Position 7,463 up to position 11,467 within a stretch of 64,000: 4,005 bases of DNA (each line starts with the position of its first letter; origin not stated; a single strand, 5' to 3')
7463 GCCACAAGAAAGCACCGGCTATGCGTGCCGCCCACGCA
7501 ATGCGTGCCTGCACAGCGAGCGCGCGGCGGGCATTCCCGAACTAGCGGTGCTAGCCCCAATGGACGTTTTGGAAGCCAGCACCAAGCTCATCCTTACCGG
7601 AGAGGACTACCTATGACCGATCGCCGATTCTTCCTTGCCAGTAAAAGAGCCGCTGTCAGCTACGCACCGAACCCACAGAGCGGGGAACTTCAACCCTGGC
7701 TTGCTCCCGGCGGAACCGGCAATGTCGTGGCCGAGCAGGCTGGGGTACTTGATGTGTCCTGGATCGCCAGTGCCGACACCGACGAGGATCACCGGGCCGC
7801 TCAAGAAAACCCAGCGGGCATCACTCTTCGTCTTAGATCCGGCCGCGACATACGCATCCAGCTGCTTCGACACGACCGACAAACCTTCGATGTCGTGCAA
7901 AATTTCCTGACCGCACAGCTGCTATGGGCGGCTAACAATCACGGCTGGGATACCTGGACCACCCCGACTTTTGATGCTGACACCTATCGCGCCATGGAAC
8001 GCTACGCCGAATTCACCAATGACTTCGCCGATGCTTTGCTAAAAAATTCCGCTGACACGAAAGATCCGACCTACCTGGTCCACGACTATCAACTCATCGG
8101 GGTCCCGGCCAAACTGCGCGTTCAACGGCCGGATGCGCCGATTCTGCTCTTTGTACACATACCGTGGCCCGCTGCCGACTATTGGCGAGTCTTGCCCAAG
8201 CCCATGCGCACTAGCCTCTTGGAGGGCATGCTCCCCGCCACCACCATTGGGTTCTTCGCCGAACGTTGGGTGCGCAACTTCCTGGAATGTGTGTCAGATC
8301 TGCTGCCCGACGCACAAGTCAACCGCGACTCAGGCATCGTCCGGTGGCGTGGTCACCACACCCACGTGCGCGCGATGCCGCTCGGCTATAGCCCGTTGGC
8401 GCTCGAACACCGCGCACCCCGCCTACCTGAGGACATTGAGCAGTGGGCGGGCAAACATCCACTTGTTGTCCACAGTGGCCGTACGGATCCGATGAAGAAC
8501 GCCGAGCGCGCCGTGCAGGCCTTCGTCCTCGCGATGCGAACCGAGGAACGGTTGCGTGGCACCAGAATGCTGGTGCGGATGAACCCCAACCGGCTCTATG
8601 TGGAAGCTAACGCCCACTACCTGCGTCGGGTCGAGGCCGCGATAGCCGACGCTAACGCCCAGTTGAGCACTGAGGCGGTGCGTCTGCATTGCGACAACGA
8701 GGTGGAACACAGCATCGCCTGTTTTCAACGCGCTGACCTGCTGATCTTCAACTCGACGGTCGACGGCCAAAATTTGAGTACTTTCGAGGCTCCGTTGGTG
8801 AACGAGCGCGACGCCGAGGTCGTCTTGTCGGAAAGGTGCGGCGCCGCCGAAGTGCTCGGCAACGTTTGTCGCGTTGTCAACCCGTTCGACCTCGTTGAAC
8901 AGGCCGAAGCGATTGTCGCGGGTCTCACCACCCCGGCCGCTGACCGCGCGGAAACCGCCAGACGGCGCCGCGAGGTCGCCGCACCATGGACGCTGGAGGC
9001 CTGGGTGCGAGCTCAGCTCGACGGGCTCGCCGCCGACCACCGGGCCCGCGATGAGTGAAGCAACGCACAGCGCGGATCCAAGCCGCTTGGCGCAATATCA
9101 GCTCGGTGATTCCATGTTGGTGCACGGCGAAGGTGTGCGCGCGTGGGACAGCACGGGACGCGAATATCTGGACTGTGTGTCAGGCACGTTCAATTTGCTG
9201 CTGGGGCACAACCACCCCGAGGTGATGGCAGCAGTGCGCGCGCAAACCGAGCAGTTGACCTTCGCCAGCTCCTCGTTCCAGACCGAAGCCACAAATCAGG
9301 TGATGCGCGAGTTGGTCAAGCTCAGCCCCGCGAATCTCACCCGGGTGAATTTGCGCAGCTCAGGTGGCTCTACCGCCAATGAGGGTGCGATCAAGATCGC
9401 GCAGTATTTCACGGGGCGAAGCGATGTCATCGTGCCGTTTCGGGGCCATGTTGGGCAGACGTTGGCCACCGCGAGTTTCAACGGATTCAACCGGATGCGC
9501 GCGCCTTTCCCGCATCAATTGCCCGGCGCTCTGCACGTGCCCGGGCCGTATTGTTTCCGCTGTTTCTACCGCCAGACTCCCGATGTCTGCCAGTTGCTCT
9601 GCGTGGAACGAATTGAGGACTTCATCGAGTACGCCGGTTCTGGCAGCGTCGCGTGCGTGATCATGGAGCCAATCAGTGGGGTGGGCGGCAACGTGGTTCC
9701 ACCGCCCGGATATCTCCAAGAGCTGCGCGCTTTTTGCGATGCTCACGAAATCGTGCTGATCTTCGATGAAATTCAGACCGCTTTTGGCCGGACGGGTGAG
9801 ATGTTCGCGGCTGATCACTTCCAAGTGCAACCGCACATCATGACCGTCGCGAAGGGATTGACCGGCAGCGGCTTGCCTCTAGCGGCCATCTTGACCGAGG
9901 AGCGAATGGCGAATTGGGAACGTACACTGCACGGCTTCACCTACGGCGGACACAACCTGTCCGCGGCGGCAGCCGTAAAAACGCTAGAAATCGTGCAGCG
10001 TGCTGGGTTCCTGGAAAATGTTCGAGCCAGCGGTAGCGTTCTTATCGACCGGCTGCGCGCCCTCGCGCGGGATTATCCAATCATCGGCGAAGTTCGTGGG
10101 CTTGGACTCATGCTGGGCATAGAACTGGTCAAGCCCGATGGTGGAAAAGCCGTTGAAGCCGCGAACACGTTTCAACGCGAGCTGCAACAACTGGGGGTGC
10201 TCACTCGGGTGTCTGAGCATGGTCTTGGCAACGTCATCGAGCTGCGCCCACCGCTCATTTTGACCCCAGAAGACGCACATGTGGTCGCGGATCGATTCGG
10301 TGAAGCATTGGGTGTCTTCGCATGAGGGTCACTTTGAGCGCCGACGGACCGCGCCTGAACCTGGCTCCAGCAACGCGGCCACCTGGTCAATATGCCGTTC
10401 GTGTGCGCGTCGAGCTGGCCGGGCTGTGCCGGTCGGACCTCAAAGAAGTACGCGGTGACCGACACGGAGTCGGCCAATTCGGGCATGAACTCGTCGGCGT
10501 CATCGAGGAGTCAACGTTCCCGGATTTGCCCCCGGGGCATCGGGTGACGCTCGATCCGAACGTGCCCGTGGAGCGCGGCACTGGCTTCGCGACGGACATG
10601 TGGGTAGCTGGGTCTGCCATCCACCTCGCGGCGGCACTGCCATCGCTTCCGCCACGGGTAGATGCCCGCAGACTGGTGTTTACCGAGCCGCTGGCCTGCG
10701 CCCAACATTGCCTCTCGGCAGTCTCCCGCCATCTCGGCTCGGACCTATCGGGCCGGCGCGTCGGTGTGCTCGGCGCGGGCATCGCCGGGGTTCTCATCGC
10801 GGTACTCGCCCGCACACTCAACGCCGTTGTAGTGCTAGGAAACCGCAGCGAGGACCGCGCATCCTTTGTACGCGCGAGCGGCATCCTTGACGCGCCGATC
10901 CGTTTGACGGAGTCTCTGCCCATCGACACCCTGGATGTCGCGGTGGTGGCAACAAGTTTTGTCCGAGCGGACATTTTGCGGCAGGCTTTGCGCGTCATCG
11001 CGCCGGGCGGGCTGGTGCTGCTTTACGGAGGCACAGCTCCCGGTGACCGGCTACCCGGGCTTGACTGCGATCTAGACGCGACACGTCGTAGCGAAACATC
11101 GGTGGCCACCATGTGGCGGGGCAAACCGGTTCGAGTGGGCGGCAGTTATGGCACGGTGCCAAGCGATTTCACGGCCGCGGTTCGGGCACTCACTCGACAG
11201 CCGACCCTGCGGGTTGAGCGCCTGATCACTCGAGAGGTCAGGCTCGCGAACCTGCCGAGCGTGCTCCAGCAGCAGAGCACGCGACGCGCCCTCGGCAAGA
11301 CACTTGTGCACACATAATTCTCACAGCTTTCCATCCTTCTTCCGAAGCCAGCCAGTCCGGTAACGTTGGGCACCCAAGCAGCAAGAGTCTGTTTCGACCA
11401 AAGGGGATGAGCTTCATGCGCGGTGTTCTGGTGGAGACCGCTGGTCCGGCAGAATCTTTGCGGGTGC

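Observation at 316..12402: Candidate C7N-aminocyclitol / pseudo-disaccharide (validoxylamine- or salbostatin-like) biosynthetic gene cluster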

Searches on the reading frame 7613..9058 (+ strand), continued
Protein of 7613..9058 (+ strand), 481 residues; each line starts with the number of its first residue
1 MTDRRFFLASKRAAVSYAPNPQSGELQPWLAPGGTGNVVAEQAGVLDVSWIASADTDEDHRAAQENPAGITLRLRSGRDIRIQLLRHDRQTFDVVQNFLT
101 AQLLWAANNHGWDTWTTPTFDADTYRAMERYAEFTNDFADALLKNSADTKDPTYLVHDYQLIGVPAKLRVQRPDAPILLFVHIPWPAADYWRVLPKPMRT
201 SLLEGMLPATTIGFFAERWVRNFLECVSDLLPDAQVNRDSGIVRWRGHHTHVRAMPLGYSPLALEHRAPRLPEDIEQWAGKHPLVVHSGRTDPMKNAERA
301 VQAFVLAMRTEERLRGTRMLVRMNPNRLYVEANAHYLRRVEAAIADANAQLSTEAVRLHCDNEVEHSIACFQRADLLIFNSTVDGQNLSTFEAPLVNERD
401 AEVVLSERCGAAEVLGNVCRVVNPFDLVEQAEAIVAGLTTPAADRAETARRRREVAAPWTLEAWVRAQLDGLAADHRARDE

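Call 64: find_encoding_contigs(protein=P0049, flank=10000, max_places=1)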
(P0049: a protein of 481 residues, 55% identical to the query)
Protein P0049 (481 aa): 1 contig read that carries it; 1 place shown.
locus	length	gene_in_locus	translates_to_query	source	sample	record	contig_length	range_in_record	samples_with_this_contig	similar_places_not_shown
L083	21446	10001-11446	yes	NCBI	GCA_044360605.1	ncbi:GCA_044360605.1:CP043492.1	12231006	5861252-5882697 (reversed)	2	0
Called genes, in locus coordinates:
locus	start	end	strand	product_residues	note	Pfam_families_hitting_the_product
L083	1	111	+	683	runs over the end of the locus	-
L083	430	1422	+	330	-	PF04187:Cofac_haem_bdg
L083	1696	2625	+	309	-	-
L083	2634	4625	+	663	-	PF19077:Big_13 (faint)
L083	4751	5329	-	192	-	PF10074:RovC_DNA-bd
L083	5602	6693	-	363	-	PF00483:NTP_transferase, PF12804:NTP_transf_3 (weak)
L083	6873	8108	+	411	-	PF13685:Fe-ADH_2, PF01761:DHQ_synthase, PF24621:DHQS_C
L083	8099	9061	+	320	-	PF01261:AP_endonuc_2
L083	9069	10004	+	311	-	PF01370:Epimerase, PF04321:RmlD_sub_bind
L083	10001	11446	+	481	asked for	PF00982:Glyco_transf_20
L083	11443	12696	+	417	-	PF00202:Aminotran_3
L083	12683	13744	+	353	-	PF08240:ADH_N (faint)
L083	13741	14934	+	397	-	PF07690:MFS_1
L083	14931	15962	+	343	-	PF01869:BcrAD_BadFG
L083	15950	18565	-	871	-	-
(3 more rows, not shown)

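Call 69: search_protein_families(library=pfam, proteins=[L049:4252-6183:-, L033:5667-7646:-, L044:4780-6660:-])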
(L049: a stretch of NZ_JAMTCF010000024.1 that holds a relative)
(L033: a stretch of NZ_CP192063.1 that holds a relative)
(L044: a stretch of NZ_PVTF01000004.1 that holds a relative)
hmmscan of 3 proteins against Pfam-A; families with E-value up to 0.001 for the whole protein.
L049:4252-6183:- (644 aa): 2 families
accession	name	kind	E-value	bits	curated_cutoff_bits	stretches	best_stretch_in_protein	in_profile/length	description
PF01261.30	AP_endonuc_2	-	4.8e-25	89.1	31.1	1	391-632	31-248/249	Xylose isomerase-like TIM barrel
PF01869.26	BcrAD_BadFG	-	4e-11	43.4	31.5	1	93-241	105-229/271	BadF/BadG/BcrA/BcrD ATPase family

L033:5667-7646:- (660 aa): 2 families
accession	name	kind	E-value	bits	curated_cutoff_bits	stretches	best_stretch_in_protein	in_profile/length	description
PF01261.30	AP_endonuc_2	-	1.6e-27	97.2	31.1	1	367-648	9-248/249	Xylose isomerase-like TIM barrel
PF01869.26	BcrAD_BadFG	-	1.8e-09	38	31.5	1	8-272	4-246/271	BadF/BadG/BcrA/BcrD ATPase family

L044:4780-6660:- (627 aa): 2 families
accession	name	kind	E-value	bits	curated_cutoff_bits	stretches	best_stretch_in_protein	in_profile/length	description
PF01261.30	AP_endonuc_2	-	3.2e-35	122.4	31.1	1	333-615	1-248/249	Xylose isomerase-like TIM barrel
PF01869.26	BcrAD_BadFG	-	5.8e-11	42.8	31.5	1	92-249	90-232/271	BadF/BadG/BcrA/BcrD ATPase family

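Call 74: list_cluster_members(proteins=[P0044])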
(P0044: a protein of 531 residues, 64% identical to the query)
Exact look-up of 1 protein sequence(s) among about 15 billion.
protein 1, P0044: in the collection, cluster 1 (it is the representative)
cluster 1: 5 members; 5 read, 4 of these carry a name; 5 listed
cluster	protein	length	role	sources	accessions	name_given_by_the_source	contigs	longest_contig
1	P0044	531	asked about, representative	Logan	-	-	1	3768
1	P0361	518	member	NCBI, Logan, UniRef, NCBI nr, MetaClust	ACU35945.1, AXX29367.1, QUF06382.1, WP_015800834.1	trehalose-6-phosphate synthase [Actinosynnema pretiosum subsp. pretiosum] | Glycosyl transferase family 20 n=2 Tax=Actinosynnema TaxID=40566 RepID=C6WFL0_ACTMD | trehalose-6-phosphate synthase [Actinosynnema mirum]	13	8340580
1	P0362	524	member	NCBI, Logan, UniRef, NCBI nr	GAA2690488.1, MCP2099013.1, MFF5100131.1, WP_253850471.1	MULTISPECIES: trehalose-6-phosphate synthase [Actinosynnema] | trehalose-6-phosphate synthase n=1 Tax=Actinosynnema TaxID=40566 RepID=UPI0020A601DF | trehalose-6-phosphate synthase [Actinosynnema pretiosum]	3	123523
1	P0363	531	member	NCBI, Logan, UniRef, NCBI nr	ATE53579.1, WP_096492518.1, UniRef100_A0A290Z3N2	trehalose-6-phosphate synthase [Actinosynnema pretiosum] | Alpha,alpha-trehalose-phosphate synthase n=1 Tax=Actinosynnema pretiosum TaxID=42197 ...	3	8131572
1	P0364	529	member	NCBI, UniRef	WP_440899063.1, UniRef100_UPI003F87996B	trehalose-6-phosphate synthase [Actinosynnema sp.] | trehalose-6-phosphate synthase n=1 Tax=Actinosynnema sp. TaxID=1872144 RepID=UPI003F87996B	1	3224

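Call 75: find_encoding_contigs(protein=P0361, flank=10000, max_places=3)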
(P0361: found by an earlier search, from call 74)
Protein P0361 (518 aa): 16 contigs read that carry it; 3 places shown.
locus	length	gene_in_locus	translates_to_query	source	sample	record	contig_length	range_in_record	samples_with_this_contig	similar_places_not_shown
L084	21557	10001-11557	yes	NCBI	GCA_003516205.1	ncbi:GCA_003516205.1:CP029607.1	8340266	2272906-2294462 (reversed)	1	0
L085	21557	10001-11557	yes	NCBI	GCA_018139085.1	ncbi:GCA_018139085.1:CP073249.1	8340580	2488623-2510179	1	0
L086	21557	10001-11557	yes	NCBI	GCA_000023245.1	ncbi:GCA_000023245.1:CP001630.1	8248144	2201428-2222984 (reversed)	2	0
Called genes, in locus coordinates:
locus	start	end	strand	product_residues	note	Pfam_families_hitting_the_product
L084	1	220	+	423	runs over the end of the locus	PF00463:ICL, PF13714:PEP_mutase, PF00463:ICL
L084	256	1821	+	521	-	PF20656:MS_N, PF01274:MS_TIM-barrel, PF20659:MS_C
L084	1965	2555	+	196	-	PF00440:TetR_N, PF21597:TetR_C_43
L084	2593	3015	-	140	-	PF06983:3-dmu-9_3-mt, PF00903:Glyoxalase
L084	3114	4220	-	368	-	PF00483:NTP_transferase, PF12804:NTP_transf_3 (weak)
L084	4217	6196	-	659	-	PF01869:BcrAD_BadFG, PF01261:AP_endonuc_2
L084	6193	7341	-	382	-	PF13685:Fe-ADH_2, PF01761:DHQ_synthase, PF24621:DHQS_C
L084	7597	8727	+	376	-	PF07690:MFS_1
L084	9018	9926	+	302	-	PF04321:RmlD_sub_bind, PF01370:Epimerase, PF16363:GDP_Man_Dehyd (weak)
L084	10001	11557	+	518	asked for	PF00982:Glyco_transf_20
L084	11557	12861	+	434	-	PF00202:Aminotran_3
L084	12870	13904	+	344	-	PF08240:ADH_N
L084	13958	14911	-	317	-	PF03631:Virul_fac_BrkB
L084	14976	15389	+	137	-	PF07332:Phage_holin_3_6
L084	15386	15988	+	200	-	-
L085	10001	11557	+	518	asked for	PF00982:Glyco_transf_20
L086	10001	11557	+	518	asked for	PF00982:Glyco_transf_20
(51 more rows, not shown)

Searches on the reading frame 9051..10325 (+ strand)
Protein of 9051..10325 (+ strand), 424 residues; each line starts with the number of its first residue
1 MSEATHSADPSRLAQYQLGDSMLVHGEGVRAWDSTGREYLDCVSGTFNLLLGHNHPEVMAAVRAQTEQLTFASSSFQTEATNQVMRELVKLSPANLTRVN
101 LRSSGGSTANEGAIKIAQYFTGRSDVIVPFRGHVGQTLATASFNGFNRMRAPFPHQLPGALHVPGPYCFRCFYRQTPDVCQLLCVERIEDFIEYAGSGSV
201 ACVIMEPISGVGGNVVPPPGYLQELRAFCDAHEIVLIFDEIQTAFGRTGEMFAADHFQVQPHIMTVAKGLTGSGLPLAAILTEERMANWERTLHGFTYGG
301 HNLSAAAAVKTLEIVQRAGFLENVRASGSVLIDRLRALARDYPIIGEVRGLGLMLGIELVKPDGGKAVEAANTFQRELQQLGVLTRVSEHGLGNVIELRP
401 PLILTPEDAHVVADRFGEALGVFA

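Call 3: search_protein_families(library=pfam, proteins=[window:9051-10325:+])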
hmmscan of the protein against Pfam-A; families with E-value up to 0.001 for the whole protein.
window:9051-10325:+ (424 aa): 2 families
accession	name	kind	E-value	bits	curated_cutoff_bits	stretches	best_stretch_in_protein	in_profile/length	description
PF00202.27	Aminotran_3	-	1e-87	294.9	30.5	1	23-420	13-403/403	Aminotransferase class-III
PF00155.27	Aminotran_1_2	-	6.5e-06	26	19.7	1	216-356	162-309/361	Aminotransferase class I and II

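Call 4: search_protein_families(library=ncbifam, proteins=[window:9051-10325:+])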
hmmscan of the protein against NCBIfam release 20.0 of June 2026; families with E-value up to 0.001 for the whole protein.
window:9051-10325:+ (424 aa): 69 families (the best 25 are shown)
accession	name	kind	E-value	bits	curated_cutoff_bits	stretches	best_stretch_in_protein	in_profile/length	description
NF005993.0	PRK08117.1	subfamily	8.8e-99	331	574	1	20-416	26-423/433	aspartate aminotransferase family protein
NF004426.0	PRK05769.1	equivalog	4.6e-93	312.4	552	1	25-420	42-437/441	acetyl ornithine aminotransferase family protein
NF004718.0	PRK06062.1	subfamily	1.1e-87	294.4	472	1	14-421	33-447/454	hypothetical protein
NF005683.0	PRK07481.1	subfamily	9.7e-86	288.5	575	1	21-420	30-447/453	hypothetical protein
NF005102.0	PRK06541.1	equivalog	4e-82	276.2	574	1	20-414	35-447/460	aspartate aminotransferase family protein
NF006228.0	PRK08360.1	equivalog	9.2e-81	271.7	608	1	23-419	27-423/443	aspartate aminotransferase family protein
NF049939.1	HyAminethphonNHLyPbfA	equivalog_domain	1e-78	264.8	525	1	22-420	46-439/442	(R)-1-hydroxy-2-aminoethylphosphonate ammonia-lyase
TIGR00707.1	argD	subfamily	9.9e-77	258.3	410.05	1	14-419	4-379/381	acetylornithine/succinylornithine family transaminase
NF005447.0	PRK07036.1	equivalog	1.5e-75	254.7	618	1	19-419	35-451/468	aminotransferase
NF004755.0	PRK06082.1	equivalog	2.4e-75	253.8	467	1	23-418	58-447/459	aspartate aminotransferase family protein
NF004767.0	PRK06105.1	subfamily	2.6e-75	253.7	517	1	16-420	27-447/460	aminotransferase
TIGR00508.1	bioA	equivalog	5.6e-74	249.2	405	1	23-417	17-415/419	adenosylmethionine--8-amino-7-oxononanoate transaminase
NF002874.0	PRK03244.1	equivalog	6.3e-74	249.1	457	1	11-417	17-389/399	acetylornithine transaminase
NF005682.0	PRK07480.1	subfamily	5.4e-73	246.2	510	1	17-415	33-444/459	aminotransferase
NF002325.0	PRK01278.1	subfamily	1.1e-71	241.6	372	1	15-419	9-385/395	acetylornithine transaminase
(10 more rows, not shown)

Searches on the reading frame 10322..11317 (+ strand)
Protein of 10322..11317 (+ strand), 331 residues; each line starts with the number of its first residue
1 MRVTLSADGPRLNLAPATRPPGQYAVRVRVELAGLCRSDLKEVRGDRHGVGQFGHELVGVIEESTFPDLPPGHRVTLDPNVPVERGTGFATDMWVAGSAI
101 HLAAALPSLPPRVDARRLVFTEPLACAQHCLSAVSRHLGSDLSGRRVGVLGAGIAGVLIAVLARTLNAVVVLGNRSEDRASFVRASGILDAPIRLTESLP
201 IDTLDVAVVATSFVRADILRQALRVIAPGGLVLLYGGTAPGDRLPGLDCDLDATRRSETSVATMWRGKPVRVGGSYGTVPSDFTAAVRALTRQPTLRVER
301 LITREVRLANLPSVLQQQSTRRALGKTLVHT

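Call 3: search_protein_families(library=pfam, proteins=[window:10322-11317:+])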
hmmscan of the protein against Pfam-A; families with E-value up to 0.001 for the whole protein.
window:10322-11317:+ (331 aa): 2 families
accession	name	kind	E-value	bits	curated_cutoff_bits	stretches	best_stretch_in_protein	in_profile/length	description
PF16912.11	Glu_dehyd_C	-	2.8e-07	30.7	34.9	1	119-318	5-201/211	Glucose dehydrogenase C-terminus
PF08240.17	ADH_N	-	2.4e-06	28.2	23.5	1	25-80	4-65/104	Alcohol dehydrogenase GroES-like domain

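Call 4: search_protein_families(library=ncbifam, proteins=[window:10322-11317:+])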
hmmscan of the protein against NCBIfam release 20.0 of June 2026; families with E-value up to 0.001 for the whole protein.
window:10322-11317:+ (331 aa): 7 families
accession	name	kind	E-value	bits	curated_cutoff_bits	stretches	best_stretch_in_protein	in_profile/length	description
NF007375.0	PRK09880.1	equivalog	1.4e-09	37.2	469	1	110-173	141-199/344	L-idonate 5-dehydrogenase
TIGR03366.1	HpnZ_proposed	hypoth_equivalog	1.1e-08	34.6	328.1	2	121-244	135-261/315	putative phosphonate catabolism associated alcohol dehydrogenase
NF007489.0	PRK10083.1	equivalog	4.7e-06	25.8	376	1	21-81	22-87/339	Zn-dependent oxidoreductase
NF041172.1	AcrlCoa_red_Thmprot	equivalog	6.5e-06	25.3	500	0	21-75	23-82/334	acryloyl-CoA reductase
NF010344.0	PRK13771.1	subfamily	4.1e-05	22.7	349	0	21-64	23-69/334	putative alcohol dehydrogenase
NF007642.0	PRK10309.1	equivalog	0.00012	21.4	550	0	24-84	26-90/347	galactitol-1-phosphate 5-dehydrogenase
NF041097.1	keto_inos_dh_IolM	equivalog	0.00048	18.9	450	0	11-53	39-83/389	scyllo-inosose 3-dehydrogenase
